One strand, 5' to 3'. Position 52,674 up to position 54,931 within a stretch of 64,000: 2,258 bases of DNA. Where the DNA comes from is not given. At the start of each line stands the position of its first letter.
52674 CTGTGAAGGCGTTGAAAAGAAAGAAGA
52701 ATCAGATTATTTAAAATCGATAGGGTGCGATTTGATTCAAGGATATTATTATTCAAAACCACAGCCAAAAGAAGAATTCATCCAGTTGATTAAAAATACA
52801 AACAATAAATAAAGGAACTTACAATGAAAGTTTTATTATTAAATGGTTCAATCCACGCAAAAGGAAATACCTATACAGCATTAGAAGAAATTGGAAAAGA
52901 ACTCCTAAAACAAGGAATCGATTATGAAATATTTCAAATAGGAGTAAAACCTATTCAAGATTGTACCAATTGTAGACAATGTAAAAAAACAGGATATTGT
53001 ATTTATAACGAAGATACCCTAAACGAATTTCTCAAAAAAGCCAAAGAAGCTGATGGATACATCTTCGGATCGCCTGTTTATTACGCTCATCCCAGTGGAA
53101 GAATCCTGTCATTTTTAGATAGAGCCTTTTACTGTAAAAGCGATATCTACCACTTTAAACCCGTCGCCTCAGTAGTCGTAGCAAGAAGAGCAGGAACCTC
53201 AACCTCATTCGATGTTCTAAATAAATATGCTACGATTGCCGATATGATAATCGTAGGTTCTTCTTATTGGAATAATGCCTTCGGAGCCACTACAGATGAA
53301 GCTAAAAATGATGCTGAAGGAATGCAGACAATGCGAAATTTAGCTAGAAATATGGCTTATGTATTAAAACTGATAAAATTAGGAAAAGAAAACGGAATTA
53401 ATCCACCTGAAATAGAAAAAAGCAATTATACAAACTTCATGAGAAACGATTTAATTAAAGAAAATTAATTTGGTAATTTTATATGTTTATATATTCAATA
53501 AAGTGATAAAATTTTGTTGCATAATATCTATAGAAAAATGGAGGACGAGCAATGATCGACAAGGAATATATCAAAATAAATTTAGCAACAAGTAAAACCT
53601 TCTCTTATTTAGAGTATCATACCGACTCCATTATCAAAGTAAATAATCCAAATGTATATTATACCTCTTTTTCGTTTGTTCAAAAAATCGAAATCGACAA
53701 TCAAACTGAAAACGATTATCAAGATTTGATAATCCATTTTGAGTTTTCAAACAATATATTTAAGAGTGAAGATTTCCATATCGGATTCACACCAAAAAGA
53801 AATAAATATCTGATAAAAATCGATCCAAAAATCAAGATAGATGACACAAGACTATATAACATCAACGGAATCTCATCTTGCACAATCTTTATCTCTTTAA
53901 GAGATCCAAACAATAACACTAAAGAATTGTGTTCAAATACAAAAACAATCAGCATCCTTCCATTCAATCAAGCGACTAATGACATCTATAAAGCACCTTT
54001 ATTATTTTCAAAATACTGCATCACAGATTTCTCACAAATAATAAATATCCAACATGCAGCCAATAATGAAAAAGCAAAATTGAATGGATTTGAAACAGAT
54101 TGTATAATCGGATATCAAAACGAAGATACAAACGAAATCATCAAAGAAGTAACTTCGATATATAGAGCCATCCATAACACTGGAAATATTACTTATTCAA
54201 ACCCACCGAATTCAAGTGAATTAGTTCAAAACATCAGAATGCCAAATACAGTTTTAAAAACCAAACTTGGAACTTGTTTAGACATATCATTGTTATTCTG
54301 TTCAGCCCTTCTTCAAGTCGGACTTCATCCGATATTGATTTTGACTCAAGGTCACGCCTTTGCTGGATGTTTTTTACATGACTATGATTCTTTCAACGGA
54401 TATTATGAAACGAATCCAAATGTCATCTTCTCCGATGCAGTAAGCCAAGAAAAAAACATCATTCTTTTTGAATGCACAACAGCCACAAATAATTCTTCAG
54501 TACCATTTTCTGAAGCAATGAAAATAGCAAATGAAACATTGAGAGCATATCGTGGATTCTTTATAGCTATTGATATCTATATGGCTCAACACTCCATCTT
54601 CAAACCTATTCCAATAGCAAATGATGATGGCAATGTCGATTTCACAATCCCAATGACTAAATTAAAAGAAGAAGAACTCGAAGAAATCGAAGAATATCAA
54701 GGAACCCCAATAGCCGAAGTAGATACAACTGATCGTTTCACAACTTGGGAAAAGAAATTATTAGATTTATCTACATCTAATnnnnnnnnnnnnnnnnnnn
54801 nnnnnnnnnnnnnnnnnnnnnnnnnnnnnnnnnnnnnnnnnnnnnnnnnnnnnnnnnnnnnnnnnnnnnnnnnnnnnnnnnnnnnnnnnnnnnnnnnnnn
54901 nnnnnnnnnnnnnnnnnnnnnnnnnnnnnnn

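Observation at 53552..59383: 1943-aa transglutaminase-like + DUF4011/Upf1-like helicase + PD-(D/E)xK + DUF3320-like fusion: candidate single-protein anti-MGE system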

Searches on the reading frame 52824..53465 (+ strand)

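Call 16: search_protein_families(library=pfam, proteins=[window:52824-53465:+], max_evalue=0.01)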
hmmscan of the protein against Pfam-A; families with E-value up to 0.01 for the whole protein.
window:52824-53465:+ (214 aa): 2 families
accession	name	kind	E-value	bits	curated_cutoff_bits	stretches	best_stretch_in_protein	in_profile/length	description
PF03358.20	FMN_red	-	4e-28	98.3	24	1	1-152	1-148/152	NADPH-dependent FMN reductase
PF02525.22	Flavodoxin_2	-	0.00048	20.3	27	1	1-102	1-104/198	Flavodoxin-like fold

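Call 17: search_protein_families(library=padloc, proteins=[window:52824-53465:+], max_evalue=0.001)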
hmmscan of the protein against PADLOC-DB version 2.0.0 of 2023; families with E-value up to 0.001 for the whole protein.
window:52824-53465:+ (214 aa): 0 families

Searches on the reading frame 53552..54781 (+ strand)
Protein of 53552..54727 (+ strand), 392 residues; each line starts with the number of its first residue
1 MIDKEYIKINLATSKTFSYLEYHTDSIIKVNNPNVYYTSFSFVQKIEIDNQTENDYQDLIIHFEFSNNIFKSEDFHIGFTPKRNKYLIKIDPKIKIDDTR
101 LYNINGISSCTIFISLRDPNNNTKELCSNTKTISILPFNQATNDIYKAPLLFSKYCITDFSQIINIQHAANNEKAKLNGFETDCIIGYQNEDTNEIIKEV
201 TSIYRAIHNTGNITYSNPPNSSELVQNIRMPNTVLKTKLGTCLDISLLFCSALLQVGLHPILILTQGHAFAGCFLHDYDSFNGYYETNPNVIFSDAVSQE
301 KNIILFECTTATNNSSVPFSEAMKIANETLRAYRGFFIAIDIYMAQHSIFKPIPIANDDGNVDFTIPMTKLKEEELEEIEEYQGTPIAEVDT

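Call 28: predict_structure(alignment_id=A1)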
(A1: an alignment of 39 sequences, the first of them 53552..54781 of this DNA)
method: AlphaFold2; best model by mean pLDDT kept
length: 410 residues; sequences in the alignment: 39
mean_pLDDT: 90.3   pTM: 0.86
mean pLDDT of the five models: 90.3, 90.0, 89.8, 86.8, 85.6
residues with pLDDT >= 90: 312; 70-90: 67; 50-70: 23; < 50: 8
segments of 3 or more residues with pLDDT < 50: 391-394
pLDDT, mean of each block of 10 residues (from residue 1): 80 93 95 92 95 94 96 95 94 93 92 95 92 93 86 95 96 95 93 94 96 82 77 94 97 97 94 95 93 92 95 91 96 93 94 90 90 88 81 51 55
secondary structure, 60 per line:
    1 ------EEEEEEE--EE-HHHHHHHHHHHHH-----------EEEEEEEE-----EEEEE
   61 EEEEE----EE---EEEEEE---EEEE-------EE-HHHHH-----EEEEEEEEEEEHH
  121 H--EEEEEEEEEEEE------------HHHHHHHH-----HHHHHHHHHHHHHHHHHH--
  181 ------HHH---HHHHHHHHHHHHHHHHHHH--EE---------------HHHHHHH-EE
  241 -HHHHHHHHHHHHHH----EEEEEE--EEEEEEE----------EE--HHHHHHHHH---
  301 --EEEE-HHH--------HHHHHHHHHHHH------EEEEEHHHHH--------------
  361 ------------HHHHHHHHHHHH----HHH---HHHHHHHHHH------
elements in order: E7-13 H19-31 E43-50 E56-65 E75-80 E84-87 H98-102 E108-118 E124-135 H148-155 H161-178 H193-211 H231-237 H242-255 E260-265 E268-274 H289-297 E303-306 H319-330 E337-341 H342-346 H373-384 H395-404

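Call 61: search_protein_families(library=pfam, alignment_id=A3, max_evalue=0.1)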
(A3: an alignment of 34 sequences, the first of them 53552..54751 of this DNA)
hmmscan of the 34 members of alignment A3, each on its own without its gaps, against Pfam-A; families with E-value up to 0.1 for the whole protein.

A. member 1, window:53552-54751:+ (400 aa): 2 families
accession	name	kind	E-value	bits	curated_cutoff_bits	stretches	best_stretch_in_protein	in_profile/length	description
PF01841.26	Transglut_core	-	0.0019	18.9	23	1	194-258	13-70/108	Transglutaminase-like superfamily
PF04473.18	DUF553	-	0.0027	17.6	20.5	1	212-265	29-87/140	Transglutaminase-like domain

B. families by the number of members that match (of 34 scanned): 9 families
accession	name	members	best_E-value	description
PF04473.18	DUF553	11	0.00022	Transglutaminase-like domain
PF01841.26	Transglut_core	10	0.00065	Transglutaminase-like superfamily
PF13195.11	DUF4011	3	0.027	Protein of unknown function (DUF4011)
PF14873.11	BNR_assoc_N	1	0.0082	N-terminal domain of BNR-repeat neuraminidase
PF10738.15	Lpp-LpqN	1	0.01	Probable lipoprotein LpqN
PF24656.1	CEPT76_peptidase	1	0.018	CEP76 peptidase-like domain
PF03442.20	CBM_X2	1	0.03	Carbohydrate binding domain X2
PF04674.17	Phi_1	1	0.066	Phosphate-induced protein 1 conserved region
PF04272.19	Phospholamban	1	0.092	Phospholamban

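Call 100: fold_search(model_id=the predicted structure, library=pdb)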
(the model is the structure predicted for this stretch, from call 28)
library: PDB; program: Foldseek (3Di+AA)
matches with E <= 10: 1104; with E <= 0.001: 1
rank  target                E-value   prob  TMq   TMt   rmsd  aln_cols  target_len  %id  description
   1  3isr_A                3.9e-04  0.97  0.21  0.29  15.4       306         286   13  The Crystal Structure of a Putative Cysteine Protease from Cytophaga hutchinsonii to 1.9A (released 2009-09-08)
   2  4zmh_B                1.1e-03  1.00  0.18  0.09   5.3       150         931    9  Crystal structure of a five-domain GH115 alpha-Glucuronidase from the Marine Bacterium Saccharophagus degradans 2-40T (released 2016-05-04)
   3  4zmh_A                1.2e-03  1.00  0.19  0.09   4.8       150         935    9  Crystal structure of a five-domain GH115 alpha-Glucuronidase from the Marine Bacterium Saccharophagus degradans 2-40T (released 2016-05-04)
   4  2f4m_A                1.3e-03  0.95  0.23  0.30  17.5       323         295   12  The Mouse PNGase-HR23 Complex Reveals a Complete Remodulation of the Protein-Protein Interface Compared to its Yeast O (released 2006-03-07)
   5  3isr_C                1.3e-03  0.94  0.21  0.29  15.2       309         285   13  The Crystal Structure of a Putative Cysteine Protease from Cytophaga hutchinsonii to 1.9A (released 2009-09-08)
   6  5ow3                  1.7e-03  1.00  0.20  0.18   5.2       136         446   13  Crystal structure of a C-terminally truncated trimeric ectodomain of the Arabidopsis thaliana gamete fusion protein HAP2 (released 2018-08-22)
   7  3isr_B                2.6e-03  0.90  0.21  0.29  15.5       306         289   13  The Crystal Structure of a Putative Cysteine Protease from Cytophaga hutchinsonii to 1.9A (released 2009-09-08)
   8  2a73_B                3.4e-03  0.99  0.19  0.09   5.1       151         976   11  Human Complement Component C3 (released 2005-09-27)
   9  8k2m                  4.5e-03  0.75  0.16  0.12  18.7       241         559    9  Crystal structure of Group 4 Monosaccharide-releasing beta-N-acetylgalactosaminidase NgaP2 from Paenibacillus sp. TS12 i (released 2024-04-24)
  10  9y6s_8G               5.1e-03  1.00  0.18  0.13   5.3       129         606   16  96-nm repeat of the Leishmania tarentolae doublet microtubule (released 2025-12-17)
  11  5ghu                  5.4e-03  0.98  0.18  0.32   6.3       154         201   12  Crystal structure of YadV chaperone at 1.63 Angstrom (released 2017-06-28)
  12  2f4o_A                6.1e-03  0.87  0.24  0.32  16.9       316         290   12  The Mouse PNGase-HR23 Complex Reveals a Complete Remodulation of the Protein-Protein Interface Compared to its Yeast O (released 2006-03-07)
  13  8cem_A                6.5e-03  0.99  0.19  0.09   4.9       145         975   14  Structure of bovine native C3, re-refinement (released 2023-04-05)
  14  9fyn                  6.9e-03  0.99  0.18  0.11   5.7       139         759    7  Lacto-N-biosidase from Trueperella pyogenes (released 2024-10-09)
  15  8s83_A                7.3e-03  0.96  0.16  0.46   8.5       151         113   14  Domains 3 and 6 of Sap S-layer protein from Bacillus anthracis (released 2024-11-20)
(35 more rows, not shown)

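Call 101: search_protein_representatives(protein=window:53552-54727:+)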
Query: 392 residues. Proteins with E-value up to 0.001 (for the whole library): 2537; up to 1e-10: 964; up to 1e-30: 52. The best 150 are listed.
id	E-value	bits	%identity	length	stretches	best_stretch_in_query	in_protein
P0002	1.2e-236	801.4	90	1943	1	1-392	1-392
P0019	2.4e-105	369.3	50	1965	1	5-385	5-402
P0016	3.1e-105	368.9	46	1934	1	1-389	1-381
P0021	1.6e-93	330.4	45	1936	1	3-388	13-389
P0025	8.2e-87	308.3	42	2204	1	3-389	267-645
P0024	9.8e-80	285.0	40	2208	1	3-384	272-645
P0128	3.8e-77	276.5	38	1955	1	3-390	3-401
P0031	7.2e-73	262.4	41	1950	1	3-371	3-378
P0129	6.1e-69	249.5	39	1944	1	8-387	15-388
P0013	1.0e-68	248.7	37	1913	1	2-391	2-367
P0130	1.8e-68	247.9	38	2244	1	9-372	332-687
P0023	4.7e-66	240.0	35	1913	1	3-387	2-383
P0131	3.4e-57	210.8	44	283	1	1-275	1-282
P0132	1.7e-55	205.2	36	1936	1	2-379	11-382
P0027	2.1e-51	191.7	32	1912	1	3-381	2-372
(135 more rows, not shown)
